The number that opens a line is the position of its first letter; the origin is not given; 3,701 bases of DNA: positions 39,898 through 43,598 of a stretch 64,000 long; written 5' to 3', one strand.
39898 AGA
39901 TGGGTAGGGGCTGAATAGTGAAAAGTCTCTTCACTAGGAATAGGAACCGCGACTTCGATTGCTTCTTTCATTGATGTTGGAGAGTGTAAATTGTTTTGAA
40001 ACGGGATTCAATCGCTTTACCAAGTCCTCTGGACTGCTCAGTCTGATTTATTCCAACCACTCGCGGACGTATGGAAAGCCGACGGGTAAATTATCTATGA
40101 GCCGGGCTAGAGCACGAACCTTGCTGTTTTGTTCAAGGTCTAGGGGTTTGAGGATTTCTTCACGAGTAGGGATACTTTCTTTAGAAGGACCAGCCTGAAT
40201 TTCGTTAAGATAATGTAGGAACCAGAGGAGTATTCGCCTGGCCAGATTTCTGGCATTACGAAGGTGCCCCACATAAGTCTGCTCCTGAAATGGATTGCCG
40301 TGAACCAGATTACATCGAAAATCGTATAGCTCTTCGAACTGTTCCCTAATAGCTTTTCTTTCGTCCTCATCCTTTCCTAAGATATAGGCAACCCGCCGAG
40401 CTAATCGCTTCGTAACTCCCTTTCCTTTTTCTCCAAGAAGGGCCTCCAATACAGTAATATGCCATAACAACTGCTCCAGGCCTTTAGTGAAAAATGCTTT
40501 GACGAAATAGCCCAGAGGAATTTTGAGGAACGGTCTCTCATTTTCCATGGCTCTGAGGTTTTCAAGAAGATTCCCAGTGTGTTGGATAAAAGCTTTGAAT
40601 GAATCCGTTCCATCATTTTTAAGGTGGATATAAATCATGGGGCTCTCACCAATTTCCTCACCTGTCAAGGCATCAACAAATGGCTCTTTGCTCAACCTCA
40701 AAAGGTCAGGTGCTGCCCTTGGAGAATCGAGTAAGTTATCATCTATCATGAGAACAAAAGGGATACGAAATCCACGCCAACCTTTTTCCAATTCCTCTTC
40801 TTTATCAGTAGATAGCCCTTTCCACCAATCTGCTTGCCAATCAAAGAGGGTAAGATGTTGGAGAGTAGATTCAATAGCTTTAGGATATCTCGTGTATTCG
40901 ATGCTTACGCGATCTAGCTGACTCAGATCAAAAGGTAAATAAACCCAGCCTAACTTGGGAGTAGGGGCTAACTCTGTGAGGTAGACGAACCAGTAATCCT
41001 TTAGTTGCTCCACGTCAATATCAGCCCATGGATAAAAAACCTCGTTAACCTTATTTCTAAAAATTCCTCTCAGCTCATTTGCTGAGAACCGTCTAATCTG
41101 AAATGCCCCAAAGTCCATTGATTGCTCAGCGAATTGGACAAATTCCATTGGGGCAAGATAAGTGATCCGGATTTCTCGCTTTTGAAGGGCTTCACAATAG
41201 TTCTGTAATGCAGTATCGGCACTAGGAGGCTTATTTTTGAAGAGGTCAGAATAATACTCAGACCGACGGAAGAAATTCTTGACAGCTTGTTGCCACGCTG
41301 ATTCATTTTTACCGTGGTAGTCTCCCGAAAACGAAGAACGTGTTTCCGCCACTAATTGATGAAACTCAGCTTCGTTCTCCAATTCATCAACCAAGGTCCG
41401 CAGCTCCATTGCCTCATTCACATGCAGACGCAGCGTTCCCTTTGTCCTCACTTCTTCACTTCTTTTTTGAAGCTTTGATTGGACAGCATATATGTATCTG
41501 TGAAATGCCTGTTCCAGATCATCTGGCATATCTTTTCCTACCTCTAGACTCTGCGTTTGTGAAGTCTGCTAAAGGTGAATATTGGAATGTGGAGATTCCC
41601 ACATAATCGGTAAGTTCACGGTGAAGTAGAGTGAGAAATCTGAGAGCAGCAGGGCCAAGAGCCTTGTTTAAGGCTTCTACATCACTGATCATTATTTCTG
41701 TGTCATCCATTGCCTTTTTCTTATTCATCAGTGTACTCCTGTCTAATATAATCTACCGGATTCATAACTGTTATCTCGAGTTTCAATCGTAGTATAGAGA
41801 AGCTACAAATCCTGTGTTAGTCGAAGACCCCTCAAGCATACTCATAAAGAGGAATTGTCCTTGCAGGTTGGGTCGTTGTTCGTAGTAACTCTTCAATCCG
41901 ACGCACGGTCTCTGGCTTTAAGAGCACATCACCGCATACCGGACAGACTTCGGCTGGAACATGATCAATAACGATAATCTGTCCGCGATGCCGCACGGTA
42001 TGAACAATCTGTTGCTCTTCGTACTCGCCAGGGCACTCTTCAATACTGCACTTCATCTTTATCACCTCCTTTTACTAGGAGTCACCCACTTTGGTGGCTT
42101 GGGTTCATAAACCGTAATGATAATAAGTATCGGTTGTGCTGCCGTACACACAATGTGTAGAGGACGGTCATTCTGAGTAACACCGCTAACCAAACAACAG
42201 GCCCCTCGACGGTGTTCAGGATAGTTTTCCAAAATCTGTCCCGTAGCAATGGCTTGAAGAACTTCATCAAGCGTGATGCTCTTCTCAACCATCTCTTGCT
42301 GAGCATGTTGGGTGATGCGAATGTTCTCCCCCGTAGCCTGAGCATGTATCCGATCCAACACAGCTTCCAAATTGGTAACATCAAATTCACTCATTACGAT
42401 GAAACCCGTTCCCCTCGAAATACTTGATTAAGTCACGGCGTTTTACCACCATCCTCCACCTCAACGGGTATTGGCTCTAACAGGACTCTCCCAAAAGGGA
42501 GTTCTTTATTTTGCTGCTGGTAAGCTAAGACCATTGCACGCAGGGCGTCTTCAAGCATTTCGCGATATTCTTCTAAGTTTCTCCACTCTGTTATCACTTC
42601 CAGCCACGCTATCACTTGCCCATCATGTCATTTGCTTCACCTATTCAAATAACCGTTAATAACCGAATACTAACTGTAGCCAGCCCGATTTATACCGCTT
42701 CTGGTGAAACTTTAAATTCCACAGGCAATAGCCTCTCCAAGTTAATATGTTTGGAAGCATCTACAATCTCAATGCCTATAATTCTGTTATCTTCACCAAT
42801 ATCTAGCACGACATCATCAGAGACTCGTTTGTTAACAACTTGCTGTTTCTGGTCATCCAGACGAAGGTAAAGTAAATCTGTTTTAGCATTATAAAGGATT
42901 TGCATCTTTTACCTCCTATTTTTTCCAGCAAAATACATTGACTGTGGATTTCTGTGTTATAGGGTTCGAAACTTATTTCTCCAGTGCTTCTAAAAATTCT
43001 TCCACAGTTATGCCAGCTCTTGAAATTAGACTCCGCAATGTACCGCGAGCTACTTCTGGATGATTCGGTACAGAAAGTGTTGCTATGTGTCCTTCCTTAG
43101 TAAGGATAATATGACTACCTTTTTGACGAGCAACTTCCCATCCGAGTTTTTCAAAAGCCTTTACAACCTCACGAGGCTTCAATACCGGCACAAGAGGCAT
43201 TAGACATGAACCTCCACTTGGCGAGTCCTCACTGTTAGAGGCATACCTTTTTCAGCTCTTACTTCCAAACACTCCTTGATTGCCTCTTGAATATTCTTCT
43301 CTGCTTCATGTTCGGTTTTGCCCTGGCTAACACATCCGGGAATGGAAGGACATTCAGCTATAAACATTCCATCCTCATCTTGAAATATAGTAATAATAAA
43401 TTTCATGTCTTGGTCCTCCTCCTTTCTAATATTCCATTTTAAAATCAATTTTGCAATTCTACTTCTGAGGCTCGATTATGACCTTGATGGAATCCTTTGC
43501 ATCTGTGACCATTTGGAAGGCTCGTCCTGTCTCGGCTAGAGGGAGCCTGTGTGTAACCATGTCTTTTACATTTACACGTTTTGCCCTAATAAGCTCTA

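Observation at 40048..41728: Uncharacterised two-gene module (69-aa protein + 493-aa protein with HEPN-like Rx4HG motif) embedded in a toxin-antitoxin island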

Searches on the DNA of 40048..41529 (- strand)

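Call 98: search_dna_similar(query=L037:5692-7080:+, collection=ecoli_genomes, mode=distant, max_rows=5)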
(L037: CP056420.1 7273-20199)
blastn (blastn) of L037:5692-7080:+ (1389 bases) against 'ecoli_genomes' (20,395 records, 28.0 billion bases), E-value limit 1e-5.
No match.

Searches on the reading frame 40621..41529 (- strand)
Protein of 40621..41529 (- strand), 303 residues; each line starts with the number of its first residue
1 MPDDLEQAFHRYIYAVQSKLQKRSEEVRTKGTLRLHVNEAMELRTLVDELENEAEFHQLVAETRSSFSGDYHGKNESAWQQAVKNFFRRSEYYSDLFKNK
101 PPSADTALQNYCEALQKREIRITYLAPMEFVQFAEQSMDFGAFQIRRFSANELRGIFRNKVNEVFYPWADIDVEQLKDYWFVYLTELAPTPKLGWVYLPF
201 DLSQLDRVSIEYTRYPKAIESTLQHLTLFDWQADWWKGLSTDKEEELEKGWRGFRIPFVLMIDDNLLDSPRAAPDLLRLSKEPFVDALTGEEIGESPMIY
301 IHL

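Call 79: predict_structure(alignment_id=A6)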
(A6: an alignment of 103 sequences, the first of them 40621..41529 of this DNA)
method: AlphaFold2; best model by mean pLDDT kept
length: 303 residues; sequences in the alignment: 103
mean_pLDDT: 89.9   pTM: 0.86
mean pLDDT of the five models: 89.9, 88.2, 88.0, 87.7, 87.2
residues with pLDDT >= 90: 223; 70-90: 57; 50-70: 23; < 50: 0
segments of 3 or more residues with pLDDT < 50: none
pLDDT, mean of each block of 10 residues (from residue 1): 90 95 76 65 95 98 91 93 98 92 93 96 97 95 97 97 96 96 97 81 75 87 91 78 60 89 96 95 93 94 92
secondary structure, 60 per line:
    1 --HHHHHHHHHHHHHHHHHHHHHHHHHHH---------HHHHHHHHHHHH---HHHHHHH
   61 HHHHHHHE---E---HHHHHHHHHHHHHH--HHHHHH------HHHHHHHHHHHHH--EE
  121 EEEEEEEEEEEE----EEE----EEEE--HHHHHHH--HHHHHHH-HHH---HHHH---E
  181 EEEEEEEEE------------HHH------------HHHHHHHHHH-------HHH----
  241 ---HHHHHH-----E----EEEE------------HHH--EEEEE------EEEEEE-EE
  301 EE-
elements in order: H3-29 H39-50 H54-67 H76-89 H92-97 H104-116 E119-132 E137-139 E144-147 H150-156 H159-165 H173-176 E180-189 H217-226 H244-249 E260-263 E281-285 E292-297 E299-302

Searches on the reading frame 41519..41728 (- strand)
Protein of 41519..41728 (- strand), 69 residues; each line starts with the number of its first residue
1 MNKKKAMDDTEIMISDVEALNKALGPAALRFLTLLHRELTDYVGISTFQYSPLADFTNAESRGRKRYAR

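Call 3: search_protein_families(library=pfam, proteins=[window:41519-41728:-], max_evalue=1)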
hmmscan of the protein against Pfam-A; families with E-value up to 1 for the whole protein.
window:41519-41728:- (69 aa): 1 family
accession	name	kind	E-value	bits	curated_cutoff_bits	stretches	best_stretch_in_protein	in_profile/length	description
PF20656.2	MS_N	-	0.059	13.3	23.5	1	24-41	17-34/64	Malate synthase, N-terminal domain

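Call 4: search_protein_families(library=padloc, proteins=[window:41519-41728:-], max_evalue=1)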
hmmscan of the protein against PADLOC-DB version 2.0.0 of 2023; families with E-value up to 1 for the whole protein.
window:41519-41728:- (69 aa): 0 families

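Call 5: search_protein_families(library=ncbifam, proteins=[window:41519-41728:-], max_evalue=1)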
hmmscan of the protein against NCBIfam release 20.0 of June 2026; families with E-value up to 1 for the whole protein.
window:41519-41728:- (69 aa): 0 families

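Call 20: find_homologous_proteins(query=window:41519-41728:-, max_evalue=0.01)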
Query window:41519-41728:- (69 aa): 6 proteins with E <= 0.01 among 7 candidates.
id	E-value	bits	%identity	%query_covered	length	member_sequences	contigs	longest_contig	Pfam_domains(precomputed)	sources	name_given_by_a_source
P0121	2.9e-37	142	100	100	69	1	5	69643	-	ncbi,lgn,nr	ncbi:MAG: hypothetical protein HYW01_13835 [Deltaproteobacteria bacterium]|nr:hypothetical protein [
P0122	1.2e-13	68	80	70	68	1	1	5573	-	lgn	-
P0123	3.3e-13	66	75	74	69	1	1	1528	-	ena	-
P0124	3.9e-12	63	72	75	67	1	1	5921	-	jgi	jgi:hypothetical protein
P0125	7.9e-12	62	75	72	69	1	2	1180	-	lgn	-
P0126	2.2e-11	61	78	64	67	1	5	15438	-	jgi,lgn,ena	-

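Call 26: find_encoding_contigs(protein=P0126, flank=5000, max_places=4)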
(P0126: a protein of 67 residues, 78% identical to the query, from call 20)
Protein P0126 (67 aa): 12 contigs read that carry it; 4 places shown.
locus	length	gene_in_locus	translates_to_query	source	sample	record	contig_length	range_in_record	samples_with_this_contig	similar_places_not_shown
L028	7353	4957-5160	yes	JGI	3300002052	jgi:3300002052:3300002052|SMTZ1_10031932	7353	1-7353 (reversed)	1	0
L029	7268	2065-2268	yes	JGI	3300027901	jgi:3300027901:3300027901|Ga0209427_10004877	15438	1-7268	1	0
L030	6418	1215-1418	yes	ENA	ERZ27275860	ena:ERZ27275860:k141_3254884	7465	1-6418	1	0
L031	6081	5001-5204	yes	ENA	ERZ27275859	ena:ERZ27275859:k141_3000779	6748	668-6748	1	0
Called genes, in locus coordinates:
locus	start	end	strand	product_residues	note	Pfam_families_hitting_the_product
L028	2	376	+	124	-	?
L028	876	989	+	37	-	-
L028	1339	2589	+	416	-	-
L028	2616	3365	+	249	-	PF12705:PDDEXK_1 (weak)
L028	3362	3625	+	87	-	PF15919:HicB_lk_antitox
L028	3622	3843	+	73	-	PF07927:HicA_toxin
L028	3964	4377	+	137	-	PF07366:SnoaL (weak), PF12680:SnoaL_2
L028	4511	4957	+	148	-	-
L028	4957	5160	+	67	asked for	-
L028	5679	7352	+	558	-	?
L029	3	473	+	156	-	?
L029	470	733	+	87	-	PF15919:HicB_lk_antitox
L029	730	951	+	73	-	PF07927:HicA_toxin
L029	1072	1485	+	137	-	PF07366:SnoaL (weak), PF12680:SnoaL_2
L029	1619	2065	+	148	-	-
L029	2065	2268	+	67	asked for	-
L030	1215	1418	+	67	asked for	-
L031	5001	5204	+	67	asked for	-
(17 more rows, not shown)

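Call 27: find_encoding_contigs(protein=P0124, flank=5000, max_places=2)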
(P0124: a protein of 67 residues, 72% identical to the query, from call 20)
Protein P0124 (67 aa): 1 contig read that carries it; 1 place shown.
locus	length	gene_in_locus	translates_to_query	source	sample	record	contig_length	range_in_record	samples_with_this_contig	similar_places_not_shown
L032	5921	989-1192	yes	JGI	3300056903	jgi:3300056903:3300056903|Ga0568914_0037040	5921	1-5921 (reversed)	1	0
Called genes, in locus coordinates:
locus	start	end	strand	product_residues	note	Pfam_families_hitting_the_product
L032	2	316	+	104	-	?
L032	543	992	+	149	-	-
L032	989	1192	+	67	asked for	-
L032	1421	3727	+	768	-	PF00317:Ribonuc_red_lgN, PF02867:Ribonuc_red_lgC, PF12637:TSCPD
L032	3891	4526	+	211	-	-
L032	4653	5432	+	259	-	-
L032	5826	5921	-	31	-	?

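Call 29: search_protein_families(library=pfam, proteins=[L028:4511-4957:+, L032:543-992:+, P0126], max_evalue=1)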
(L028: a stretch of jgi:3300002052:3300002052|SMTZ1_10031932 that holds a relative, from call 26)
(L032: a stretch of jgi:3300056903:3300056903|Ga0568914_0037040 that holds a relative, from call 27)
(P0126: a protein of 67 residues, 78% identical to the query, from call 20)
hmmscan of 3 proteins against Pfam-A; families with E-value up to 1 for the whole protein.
L028:4511-4957:+ (148 aa): 1 family
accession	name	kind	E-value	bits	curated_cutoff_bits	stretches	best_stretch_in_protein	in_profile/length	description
PF01850.27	PIN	-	0.0027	18.7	23.6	1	78-125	71-117/120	PIN domain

L032:543-992:+ (149 aa): 1 family
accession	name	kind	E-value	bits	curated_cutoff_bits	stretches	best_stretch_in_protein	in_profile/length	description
PF01850.27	PIN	-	0.02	16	23.6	1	78-124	71-116/120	PIN domain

P0126 (67 aa): 1 family
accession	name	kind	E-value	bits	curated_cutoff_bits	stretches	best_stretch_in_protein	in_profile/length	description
PF20656.2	MS_N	-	0.067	13.1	23.5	1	25-42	18-35/64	Malate synthase, N-terminal domain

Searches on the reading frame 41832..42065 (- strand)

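Call 3: search_protein_families(library=pfam, proteins=[window:41832-42065:-], max_evalue=1)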
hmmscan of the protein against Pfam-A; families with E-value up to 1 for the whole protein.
window:41832-42065:- (77 aa): 2 families
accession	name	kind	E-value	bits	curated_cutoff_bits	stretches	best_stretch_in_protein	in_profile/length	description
PF15731.11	MqsA_antitoxin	-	0.00035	21.1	30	1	4-62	1-58/131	Antitoxin component of bacterial toxin-antitoxin system, MqsA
PF14122.12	YokU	-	0.19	12.1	27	1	15-61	12-58/87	YokU-like protein, putative antitoxin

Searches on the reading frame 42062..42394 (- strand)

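Call 3: search_protein_families(library=pfam, proteins=[window:42062-42394:-], max_evalue=1)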
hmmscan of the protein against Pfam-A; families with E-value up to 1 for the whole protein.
window:42062-42394:- (110 aa): 2 families
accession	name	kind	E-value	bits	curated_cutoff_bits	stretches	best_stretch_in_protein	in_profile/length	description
PF14076.12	DUF4258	-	3.9e-22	78.8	25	1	27-97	1-71/71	Domain of unknown function (DUF4258)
PF11965.13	DUF3479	-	0.18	12.4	27.4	1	11-55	17-59/159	Domain of unknown function (DUF3479)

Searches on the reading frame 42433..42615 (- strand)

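Call 3: search_protein_families(library=pfam, proteins=[window:42433-42615:-], max_evalue=1)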
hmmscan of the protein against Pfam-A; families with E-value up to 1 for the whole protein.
window:42433-42615:- (60 aa): 1 family
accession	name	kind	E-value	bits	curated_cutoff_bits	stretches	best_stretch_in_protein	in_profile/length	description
PF17193.9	MukF_C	-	0.19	12.4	27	1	9-47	64-102/158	MukF C-terminal domain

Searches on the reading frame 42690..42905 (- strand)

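Call 3: search_protein_families(library=pfam, proteins=[window:42690-42905:-], max_evalue=1)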
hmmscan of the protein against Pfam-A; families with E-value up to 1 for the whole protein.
window:42690-42905:- (71 aa): 1 family
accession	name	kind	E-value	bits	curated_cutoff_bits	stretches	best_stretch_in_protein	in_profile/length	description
PF10049.14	DUF2283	-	8.9e-12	45.4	23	1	3-51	2-49/49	Protein of unknown function (DUF2283)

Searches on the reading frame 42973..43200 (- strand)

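Call 3: search_protein_families(library=pfam, proteins=[window:42973-43200:-], max_evalue=1)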
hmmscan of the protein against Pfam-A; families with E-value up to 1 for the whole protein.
window:42973-43200:- (75 aa): 2 families
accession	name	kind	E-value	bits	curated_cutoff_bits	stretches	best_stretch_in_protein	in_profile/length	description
PF07927.17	HicA_toxin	-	3.3e-20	72.4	27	1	10-64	2-58/58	HicA toxin of bacterial toxin-antitoxin,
PF02861.25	Clp_N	-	0.067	13.8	20.7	1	52-75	27-50/53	Clp amino terminal domain, pathogenicity island component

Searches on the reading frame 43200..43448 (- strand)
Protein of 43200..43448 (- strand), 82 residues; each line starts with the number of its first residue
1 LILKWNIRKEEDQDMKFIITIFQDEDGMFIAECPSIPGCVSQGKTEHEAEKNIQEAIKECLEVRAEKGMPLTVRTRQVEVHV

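Call 3: search_protein_families(library=pfam, proteins=[window:43200-43448:-], max_evalue=1)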
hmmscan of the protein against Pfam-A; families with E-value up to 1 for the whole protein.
window:43200-43448:- (82 aa): 3 families
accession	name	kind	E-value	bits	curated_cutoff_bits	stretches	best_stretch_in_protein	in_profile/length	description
PF15919.11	HicB_lk_antitox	-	6.8e-08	33.1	27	1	17-78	1-61/123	HicB_like antitoxin of bacterial toxin-antitoxin system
PF21748.3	UPF0150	-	3.8e-07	30.4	27.3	1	24-71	16-63/64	UPF0150-like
PF08972.17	DUF1902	-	0.028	15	22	1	19-65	4-51/74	Domain of unknown function (DUF1902)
